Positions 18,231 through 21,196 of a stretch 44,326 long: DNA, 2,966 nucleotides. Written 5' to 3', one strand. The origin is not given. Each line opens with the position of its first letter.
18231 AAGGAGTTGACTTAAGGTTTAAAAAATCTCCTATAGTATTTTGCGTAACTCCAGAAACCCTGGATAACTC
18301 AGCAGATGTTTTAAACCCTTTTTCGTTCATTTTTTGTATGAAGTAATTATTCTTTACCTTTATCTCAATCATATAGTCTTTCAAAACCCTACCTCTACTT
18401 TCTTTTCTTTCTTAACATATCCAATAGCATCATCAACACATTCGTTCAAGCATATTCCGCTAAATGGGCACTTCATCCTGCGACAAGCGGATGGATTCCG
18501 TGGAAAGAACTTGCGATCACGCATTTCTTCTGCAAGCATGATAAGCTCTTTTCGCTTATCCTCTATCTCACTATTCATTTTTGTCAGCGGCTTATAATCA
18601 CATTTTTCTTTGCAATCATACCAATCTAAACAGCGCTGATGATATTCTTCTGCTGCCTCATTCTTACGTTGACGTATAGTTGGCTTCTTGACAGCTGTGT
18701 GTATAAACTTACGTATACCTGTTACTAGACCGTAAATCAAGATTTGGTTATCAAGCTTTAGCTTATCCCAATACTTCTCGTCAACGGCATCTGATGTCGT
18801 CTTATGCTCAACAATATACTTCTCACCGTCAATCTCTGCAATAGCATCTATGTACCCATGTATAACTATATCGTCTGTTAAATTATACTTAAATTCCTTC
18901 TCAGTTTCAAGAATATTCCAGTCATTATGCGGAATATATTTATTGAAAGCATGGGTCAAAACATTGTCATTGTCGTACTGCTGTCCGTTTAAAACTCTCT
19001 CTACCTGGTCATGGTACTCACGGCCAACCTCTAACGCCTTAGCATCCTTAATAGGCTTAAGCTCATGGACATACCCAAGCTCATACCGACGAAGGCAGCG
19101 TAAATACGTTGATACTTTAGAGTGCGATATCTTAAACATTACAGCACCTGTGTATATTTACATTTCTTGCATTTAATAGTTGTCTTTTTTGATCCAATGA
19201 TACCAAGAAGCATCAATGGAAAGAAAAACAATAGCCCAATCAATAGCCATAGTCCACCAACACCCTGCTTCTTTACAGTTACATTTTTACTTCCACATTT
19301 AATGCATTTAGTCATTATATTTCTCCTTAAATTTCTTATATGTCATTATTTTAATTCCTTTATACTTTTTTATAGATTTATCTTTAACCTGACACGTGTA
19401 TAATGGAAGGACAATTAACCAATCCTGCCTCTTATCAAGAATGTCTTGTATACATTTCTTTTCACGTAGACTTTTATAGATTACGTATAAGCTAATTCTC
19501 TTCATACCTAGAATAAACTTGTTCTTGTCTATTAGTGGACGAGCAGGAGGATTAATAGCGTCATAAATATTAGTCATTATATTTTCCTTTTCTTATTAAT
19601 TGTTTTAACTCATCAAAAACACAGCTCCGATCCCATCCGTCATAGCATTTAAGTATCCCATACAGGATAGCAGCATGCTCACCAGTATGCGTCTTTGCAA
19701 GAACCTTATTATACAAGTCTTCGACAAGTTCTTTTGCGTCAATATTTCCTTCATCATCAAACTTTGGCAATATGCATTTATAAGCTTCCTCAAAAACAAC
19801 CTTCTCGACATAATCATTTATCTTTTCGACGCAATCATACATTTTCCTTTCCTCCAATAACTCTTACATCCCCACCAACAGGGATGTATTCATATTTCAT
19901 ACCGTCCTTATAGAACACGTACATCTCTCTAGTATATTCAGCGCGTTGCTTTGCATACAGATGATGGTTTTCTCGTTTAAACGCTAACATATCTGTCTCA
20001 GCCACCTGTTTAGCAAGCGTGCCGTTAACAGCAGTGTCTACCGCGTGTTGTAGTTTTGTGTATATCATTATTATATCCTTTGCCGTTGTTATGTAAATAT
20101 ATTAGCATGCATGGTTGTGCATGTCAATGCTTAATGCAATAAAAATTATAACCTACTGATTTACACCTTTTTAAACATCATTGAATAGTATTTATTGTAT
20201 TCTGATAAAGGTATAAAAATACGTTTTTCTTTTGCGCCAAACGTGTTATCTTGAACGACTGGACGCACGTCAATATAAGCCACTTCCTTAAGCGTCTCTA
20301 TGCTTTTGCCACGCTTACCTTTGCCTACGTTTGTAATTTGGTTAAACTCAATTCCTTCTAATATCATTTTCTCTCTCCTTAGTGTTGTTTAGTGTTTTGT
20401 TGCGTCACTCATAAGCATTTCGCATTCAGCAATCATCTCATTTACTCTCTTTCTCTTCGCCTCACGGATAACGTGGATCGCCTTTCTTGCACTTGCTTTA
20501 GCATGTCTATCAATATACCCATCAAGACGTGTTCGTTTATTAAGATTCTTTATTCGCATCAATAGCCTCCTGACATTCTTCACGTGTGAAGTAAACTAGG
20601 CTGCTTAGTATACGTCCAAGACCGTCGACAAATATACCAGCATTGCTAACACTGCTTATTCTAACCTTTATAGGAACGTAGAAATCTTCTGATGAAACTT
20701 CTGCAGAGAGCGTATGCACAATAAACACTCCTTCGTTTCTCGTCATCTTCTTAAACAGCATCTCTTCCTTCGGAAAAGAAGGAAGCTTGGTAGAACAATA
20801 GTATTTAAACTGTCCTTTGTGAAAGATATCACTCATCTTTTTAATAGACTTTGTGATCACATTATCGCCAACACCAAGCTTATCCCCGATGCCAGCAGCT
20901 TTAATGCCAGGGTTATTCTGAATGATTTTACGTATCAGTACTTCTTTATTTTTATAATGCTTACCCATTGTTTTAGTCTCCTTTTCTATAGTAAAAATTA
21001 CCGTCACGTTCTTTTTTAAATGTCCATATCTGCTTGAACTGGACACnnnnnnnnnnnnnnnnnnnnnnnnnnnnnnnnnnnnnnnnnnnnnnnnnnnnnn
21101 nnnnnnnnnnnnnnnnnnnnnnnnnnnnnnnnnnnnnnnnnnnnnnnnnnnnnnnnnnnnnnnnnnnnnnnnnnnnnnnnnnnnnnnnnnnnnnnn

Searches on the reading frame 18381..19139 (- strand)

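Call 8: search_protein_families(library=pfam, proteins=[window:18381-19139:-], max_evalue=0.01)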
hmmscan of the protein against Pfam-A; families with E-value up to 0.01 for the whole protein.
window:18381-19139:- (252 aa): 1 family
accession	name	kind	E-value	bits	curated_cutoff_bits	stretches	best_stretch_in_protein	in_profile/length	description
PF12705.13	PDDEXK_1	-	1.2e-15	58.6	22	2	72-230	109-246/247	PD-(D/E)XK nuclease superfamily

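Call 9: search_protein_families(library=phrogs, proteins=[window:18381-19139:-], max_evalue=0.001)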
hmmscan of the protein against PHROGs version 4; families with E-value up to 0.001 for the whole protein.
window:18381-19139:- (252 aa): 5 families
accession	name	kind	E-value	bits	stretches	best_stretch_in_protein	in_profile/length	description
phrog_1218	-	DNA, RNA and nucleotide metabolism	1.8e-18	68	2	61-198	104-244/364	exonuclease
phrog_69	-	DNA, RNA and nucleotide metabolism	1.5e-12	48.3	1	3-230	89-323/501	exonuclease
phrog_1706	-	DNA, RNA and nucleotide metabolism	2.3e-08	34.9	1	8-234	51-246/293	CRISPR/Cas system associated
phrog_8097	-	DNA, RNA and nucleotide metabolism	2.1e-05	24.4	1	3-230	2-236/598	exonuclease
phrog_298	-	DNA, RNA and nucleotide metabolism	3.5e-05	24.3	1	33-129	103-202/293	exonuclease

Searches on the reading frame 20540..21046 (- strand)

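Call 8: search_protein_families(library=pfam, proteins=[window:20540-21046:-], max_evalue=0.01)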
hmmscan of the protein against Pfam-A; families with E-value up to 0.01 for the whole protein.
window:20540-21046:- (168 aa): 0 families

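Call 9: search_protein_families(library=phrogs, proteins=[window:20540-21046:-], max_evalue=0.001)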
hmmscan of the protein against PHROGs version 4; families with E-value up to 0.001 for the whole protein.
window:20540-21046:- (168 aa): 0 families

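Call 40: search_protein_families(library=ncbifam, proteins=[window:20540-20968:-], max_evalue=1)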
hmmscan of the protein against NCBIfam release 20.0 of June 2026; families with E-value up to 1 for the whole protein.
window:20540-20968:- (142 aa): 0 families

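Call 41: search_protein_families(library=pfam, proteins=[window:20540-20968:-], max_evalue=5)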
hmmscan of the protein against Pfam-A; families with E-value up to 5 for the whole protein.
window:20540-20968:- (142 aa): 1 family
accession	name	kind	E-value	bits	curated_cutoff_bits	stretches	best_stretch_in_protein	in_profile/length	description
PF13412.12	HTH_24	-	0.17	11.9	21.9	1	14-46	10-42/48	Winged helix-turn-helix DNA-binding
